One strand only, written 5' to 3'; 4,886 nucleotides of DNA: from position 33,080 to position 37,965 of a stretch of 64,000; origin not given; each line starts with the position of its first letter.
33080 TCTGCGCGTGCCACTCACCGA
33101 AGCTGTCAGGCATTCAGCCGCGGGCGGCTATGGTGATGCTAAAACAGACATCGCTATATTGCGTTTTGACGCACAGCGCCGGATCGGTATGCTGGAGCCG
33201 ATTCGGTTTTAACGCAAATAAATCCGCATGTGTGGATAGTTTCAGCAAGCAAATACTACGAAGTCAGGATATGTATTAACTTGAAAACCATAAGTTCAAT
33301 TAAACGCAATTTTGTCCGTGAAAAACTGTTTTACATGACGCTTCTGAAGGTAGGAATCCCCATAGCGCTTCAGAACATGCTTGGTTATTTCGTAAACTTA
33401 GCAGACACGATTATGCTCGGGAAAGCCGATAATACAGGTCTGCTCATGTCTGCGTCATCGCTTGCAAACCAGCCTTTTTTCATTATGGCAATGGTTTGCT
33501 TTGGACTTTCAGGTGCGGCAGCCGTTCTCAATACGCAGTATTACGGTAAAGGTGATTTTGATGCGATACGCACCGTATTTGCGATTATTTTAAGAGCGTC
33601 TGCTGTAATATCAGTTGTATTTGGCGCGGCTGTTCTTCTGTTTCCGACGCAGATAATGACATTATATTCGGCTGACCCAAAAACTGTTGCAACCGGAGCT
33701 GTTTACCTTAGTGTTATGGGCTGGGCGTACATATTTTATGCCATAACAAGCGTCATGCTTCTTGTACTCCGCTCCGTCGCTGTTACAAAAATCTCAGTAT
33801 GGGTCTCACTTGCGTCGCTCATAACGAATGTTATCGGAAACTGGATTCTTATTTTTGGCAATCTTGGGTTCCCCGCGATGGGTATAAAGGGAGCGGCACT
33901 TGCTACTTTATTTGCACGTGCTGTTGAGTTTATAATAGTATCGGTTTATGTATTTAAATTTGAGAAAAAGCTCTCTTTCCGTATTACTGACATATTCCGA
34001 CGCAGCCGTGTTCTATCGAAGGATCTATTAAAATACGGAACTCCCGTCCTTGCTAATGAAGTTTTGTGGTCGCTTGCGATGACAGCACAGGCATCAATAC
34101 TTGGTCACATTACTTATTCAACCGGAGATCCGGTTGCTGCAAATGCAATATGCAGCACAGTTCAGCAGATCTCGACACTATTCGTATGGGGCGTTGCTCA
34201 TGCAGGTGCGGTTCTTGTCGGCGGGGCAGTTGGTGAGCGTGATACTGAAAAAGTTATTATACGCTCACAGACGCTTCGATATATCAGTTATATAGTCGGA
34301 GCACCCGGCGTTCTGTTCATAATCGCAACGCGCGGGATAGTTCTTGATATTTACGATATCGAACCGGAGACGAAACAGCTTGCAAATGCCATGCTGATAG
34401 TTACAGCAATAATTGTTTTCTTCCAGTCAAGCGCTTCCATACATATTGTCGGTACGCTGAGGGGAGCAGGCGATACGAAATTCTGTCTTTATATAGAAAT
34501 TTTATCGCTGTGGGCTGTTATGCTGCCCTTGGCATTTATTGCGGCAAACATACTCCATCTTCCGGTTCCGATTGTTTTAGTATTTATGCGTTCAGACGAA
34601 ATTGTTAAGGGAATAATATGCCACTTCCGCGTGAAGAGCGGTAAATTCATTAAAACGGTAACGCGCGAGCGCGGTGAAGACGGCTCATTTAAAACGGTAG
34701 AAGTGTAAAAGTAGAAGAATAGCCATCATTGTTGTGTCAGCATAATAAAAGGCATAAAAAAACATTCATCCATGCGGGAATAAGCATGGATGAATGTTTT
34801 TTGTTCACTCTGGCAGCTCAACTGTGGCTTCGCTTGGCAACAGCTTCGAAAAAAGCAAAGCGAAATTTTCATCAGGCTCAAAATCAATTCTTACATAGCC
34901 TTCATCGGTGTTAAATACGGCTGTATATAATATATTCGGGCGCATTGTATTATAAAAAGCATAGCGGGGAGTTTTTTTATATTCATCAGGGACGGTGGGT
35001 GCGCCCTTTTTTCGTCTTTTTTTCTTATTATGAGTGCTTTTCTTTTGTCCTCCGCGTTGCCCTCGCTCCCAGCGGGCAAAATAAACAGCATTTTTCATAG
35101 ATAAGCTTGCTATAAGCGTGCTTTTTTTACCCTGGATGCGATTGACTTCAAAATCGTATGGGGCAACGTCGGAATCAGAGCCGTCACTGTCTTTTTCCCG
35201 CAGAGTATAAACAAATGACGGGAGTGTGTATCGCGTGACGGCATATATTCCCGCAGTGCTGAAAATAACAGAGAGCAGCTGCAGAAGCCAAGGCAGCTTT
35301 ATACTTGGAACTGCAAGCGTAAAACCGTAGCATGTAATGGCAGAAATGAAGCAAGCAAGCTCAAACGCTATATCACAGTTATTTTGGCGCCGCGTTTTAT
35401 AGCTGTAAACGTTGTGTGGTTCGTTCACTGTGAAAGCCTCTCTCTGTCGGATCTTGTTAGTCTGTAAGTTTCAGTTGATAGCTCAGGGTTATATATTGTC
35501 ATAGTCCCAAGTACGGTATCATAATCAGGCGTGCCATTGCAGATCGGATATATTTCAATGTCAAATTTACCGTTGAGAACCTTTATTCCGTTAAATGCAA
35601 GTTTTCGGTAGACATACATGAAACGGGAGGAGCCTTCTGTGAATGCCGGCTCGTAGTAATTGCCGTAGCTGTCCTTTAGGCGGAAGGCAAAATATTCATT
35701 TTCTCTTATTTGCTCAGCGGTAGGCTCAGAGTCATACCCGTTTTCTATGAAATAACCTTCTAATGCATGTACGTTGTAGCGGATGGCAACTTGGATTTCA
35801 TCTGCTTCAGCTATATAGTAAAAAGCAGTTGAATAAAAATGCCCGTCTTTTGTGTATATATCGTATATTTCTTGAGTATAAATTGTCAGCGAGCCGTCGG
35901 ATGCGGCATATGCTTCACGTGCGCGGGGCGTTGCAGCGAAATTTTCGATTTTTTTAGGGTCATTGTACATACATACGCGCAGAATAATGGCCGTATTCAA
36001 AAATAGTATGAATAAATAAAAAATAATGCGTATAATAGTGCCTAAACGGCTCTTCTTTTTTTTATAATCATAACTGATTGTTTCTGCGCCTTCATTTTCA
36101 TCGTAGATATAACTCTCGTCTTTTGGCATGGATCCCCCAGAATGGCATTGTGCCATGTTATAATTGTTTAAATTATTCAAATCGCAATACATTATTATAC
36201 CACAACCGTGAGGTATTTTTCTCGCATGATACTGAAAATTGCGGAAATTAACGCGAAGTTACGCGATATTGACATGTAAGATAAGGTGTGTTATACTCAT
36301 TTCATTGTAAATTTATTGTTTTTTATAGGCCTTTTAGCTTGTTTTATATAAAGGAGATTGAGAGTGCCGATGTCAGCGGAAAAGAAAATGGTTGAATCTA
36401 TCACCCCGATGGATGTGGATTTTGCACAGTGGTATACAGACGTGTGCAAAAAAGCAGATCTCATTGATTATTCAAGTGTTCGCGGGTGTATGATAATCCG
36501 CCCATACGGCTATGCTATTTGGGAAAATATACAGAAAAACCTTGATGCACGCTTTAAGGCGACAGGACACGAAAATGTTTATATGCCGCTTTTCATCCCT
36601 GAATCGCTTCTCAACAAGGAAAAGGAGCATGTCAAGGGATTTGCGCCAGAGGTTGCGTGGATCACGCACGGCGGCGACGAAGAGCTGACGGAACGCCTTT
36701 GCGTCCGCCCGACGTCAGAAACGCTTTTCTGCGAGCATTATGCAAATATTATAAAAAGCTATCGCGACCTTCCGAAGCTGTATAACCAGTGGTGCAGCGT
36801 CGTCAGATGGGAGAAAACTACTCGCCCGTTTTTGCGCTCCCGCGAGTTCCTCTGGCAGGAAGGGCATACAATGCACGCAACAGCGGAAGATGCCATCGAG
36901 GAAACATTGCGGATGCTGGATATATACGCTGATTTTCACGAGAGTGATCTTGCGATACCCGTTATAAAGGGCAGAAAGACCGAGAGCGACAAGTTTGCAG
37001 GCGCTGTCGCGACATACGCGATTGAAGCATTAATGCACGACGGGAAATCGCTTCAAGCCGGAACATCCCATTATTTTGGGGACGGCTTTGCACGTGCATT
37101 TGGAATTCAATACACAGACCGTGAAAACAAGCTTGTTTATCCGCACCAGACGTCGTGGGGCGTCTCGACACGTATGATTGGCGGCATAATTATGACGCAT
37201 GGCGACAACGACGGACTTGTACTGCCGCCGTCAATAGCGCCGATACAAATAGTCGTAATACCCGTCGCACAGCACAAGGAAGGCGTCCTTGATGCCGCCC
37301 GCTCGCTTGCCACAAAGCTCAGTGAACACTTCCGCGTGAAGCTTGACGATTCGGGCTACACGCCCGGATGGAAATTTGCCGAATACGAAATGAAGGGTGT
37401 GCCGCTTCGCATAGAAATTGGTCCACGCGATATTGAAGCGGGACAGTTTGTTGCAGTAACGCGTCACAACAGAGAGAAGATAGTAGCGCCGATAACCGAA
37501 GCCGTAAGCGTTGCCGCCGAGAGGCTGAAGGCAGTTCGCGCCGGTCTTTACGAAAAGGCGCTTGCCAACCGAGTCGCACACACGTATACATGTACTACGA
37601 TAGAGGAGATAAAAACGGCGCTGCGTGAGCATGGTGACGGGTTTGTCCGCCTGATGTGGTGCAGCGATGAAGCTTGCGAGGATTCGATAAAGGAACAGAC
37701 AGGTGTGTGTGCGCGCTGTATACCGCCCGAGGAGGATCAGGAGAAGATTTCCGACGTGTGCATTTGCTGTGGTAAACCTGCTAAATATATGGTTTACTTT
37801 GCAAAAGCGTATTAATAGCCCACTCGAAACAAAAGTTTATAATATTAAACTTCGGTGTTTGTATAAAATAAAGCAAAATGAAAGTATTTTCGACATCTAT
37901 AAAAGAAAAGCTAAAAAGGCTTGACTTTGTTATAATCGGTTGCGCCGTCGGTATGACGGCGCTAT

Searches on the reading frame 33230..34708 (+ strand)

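Call 28: search_protein_families(library=pfam, proteins=[window:33230-34708:+], max_evalue=0.0001)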
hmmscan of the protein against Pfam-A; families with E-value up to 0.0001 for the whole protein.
window:33230-34708:+ (492 aa): 1 family
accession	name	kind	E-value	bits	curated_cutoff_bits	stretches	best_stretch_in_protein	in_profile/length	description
PF01554.23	MatE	-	1.2e-39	136.1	24.9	2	44-206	1-161/161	MatE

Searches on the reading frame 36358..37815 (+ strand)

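Call 28: search_protein_families(library=pfam, proteins=[window:36358-37815:+], max_evalue=0.0001)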
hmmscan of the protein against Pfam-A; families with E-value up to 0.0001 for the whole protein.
window:36358-37815:+ (485 aa): 3 families
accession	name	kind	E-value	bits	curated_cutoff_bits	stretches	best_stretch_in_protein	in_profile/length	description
PF09180.16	ProRS-C_1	-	4.1e-23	81.7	31.5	1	415-485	1-71/71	Prolyl-tRNA synthetase, C-terminal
PF00587.30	tRNA-synt_2b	-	1.7e-22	80.8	29.3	1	108-278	5-176/179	tRNA synthetase class II core domain (G, H, P, S and T)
PF03129.25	HGTP_anticodon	-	5.1e-21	75.1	21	1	297-387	1-92/94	Anticodon binding domain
